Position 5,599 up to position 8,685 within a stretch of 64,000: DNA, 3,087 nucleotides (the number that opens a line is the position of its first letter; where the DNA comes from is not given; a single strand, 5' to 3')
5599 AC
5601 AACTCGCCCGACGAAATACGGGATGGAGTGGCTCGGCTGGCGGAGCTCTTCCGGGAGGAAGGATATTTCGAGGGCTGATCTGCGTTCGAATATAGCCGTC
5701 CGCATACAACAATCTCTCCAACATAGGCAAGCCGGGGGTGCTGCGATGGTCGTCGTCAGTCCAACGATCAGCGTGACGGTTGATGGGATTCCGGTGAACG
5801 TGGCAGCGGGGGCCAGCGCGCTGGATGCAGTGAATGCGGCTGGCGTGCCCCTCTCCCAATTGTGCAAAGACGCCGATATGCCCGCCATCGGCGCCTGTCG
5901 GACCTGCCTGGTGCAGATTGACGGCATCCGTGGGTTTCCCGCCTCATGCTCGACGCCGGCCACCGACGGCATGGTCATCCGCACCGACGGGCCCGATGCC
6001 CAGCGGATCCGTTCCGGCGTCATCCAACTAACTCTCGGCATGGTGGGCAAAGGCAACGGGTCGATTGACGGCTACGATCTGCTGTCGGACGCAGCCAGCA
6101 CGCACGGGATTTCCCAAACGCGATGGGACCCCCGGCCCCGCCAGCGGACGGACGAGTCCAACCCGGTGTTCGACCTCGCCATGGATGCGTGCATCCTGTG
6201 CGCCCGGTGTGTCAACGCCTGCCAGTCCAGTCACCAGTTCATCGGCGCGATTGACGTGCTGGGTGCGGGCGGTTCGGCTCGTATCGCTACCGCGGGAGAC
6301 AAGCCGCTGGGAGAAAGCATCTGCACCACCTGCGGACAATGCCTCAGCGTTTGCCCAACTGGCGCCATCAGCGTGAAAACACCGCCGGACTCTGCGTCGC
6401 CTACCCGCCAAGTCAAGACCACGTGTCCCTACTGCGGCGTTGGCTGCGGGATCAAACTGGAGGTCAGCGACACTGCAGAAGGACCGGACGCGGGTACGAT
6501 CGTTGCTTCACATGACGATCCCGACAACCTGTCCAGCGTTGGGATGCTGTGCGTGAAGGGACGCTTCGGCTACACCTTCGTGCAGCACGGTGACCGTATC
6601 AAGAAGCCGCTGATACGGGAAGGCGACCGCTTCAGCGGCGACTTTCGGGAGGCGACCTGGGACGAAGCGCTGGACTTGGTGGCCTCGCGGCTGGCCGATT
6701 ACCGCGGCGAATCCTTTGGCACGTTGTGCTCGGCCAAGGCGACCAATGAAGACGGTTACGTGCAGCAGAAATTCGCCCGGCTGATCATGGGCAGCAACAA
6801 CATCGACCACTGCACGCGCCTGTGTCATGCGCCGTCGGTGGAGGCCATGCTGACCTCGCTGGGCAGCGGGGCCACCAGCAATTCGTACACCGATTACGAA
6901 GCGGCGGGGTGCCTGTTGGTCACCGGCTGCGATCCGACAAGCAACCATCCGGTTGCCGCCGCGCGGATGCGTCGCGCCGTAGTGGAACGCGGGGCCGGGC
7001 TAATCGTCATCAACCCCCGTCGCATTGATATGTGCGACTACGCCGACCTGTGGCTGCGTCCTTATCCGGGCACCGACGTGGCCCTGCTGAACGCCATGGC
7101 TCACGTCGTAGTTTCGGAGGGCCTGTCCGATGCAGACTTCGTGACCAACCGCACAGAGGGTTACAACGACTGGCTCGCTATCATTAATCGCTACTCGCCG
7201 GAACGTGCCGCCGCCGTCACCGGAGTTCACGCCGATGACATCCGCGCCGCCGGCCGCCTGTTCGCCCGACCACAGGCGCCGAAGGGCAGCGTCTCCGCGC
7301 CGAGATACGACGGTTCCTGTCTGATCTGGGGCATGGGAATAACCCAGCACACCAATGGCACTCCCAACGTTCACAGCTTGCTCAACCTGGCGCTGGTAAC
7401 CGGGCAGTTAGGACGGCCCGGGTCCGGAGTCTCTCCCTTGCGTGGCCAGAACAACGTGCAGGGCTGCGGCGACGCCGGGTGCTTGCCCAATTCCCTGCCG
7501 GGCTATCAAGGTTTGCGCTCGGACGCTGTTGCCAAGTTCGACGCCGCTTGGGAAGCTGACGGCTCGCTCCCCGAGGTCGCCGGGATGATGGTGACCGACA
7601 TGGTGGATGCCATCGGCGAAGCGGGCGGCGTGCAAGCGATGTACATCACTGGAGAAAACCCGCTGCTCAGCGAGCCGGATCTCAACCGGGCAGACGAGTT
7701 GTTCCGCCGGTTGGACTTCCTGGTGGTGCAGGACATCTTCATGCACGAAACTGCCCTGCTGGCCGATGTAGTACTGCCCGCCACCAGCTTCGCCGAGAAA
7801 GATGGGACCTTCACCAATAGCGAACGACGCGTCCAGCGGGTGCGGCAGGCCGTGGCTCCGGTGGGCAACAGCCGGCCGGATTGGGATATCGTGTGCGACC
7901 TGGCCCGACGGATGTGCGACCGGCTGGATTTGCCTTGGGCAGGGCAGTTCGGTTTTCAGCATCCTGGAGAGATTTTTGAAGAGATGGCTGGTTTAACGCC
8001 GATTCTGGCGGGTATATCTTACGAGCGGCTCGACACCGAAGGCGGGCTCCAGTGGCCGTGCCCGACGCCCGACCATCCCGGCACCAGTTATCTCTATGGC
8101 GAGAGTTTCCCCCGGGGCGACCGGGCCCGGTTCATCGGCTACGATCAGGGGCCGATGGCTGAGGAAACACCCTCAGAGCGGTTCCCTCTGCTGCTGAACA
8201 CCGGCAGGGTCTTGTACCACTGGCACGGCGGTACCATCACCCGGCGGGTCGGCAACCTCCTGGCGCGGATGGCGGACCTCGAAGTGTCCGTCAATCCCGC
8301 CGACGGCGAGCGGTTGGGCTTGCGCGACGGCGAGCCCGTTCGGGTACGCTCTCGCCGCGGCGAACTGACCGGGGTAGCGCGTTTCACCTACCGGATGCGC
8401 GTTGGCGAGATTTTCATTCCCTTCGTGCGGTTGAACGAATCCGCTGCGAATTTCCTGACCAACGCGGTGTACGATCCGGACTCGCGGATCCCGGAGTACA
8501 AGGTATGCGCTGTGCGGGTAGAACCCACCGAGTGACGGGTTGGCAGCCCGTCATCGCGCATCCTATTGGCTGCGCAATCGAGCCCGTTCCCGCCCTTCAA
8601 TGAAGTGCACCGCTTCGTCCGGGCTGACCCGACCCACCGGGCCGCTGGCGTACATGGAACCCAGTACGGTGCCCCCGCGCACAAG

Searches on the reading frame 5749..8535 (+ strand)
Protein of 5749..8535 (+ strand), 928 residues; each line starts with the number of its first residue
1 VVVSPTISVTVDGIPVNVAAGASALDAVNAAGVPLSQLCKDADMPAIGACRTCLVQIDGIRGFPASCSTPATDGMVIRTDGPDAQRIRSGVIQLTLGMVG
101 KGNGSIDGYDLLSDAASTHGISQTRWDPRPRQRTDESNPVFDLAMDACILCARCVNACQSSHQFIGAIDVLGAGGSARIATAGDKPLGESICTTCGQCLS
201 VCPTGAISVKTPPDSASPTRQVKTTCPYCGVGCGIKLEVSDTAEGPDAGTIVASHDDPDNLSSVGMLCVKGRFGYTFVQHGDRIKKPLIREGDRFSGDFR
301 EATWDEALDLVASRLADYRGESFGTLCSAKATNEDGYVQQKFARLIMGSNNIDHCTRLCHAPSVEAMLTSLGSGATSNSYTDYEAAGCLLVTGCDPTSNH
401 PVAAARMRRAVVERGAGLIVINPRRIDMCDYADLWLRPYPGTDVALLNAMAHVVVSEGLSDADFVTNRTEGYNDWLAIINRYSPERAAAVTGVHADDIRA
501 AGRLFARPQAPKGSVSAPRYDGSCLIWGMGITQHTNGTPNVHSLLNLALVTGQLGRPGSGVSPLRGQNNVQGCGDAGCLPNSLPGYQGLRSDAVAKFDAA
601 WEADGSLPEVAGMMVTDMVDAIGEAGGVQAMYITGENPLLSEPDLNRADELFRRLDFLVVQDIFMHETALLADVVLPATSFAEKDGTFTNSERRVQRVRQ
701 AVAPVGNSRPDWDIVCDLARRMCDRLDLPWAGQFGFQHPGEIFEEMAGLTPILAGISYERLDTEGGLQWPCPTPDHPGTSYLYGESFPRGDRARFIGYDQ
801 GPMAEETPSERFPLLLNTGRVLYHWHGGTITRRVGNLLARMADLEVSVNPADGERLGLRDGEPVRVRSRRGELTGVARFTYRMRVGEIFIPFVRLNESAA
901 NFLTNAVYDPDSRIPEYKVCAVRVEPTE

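Call 72: search_protein_families(library=ncbifam, proteins=[window:5749-8535:+], max_evalue=1e-10)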
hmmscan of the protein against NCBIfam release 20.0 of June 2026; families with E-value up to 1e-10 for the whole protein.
window:5749-8535:+ (928 aa): 31 families (the best 25 are shown)
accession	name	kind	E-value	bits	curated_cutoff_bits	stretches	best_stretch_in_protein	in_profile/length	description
TIGR01591.1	Fdh-alpha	equivalog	1.8e-212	707.1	666.25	1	224-924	1-672/672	formate dehydrogenase subunit alpha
NF047855.1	AssmNtatRedNasC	equivalog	2.8e-137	458.9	1100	1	218-926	17-708/708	assimilatory nitrate reductase catalytic subunit NasC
NF041323.1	Nitr_red_NasA_Halo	equivalog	4.8e-99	332.7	1000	1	229-924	3-672/673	assimilatory nitrate reductase NasA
NF010055.0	PRK13532.1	equivalog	7.1e-81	272.6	904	3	219-469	40-291/830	nitrate reductase catalytic subunit NapA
TIGR01701.1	Fdhalpha-like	subfamily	7.7e-77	259.1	582.15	1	282-926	98-743/744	FdhF/YdeP family oxidoreductase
TIGR01706.1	NAPA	equivalog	6.2e-76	256.3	930.55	3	219-469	40-291/830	periplasmic nitrate reductase subunit alpha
TIGR01553.1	formate-DH-alph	equivalog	7.2e-71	239.2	814.2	2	220-471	43-306/1009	formate dehydrogenase-N subunit alpha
TIGR01973.1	NuoG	equivalog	7.3e-69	233.1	470.05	1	9-715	1-603/606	NADH-quinone oxidoreductase subunit NuoG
NF005895.0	PRK07860.1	equivalog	2.5e-66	224.2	802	2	6-462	17-461/811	NADH-quinone oxidoreductase subunit G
NF041513.1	formate_DH_Act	exception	1.4e-56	192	1400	1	213-469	34-295/1067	formate dehydrogenase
NF012032.0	PRK15488.1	equivalog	4.3e-53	180.4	694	1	193-730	14-535/759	thiosulfate reductase PhsA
TIGR02166.1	dmsA_ynfE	subfamily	8.8e-41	139.8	777.7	1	209-723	32-558/794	DMSO/selenate family reductase complex A subunit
TIGR00509.1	bisC_fam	subfamily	1.3e-38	132.8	1017.55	1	409-722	198-510/772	molybdopterin guanine dinucleotide-containing S/N-oxide reductase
TIGR02693.1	arsenite_ox_L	equivalog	1.8e-38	132.1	359.05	1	418-567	269-420/806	arsenate reductase (azurin) large subunit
TIGR03479.1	DMSO_red_II_alp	subfamily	6.4e-38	130.4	984.75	2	268-469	105-307/913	molybdopterin-dependent oxidoreductase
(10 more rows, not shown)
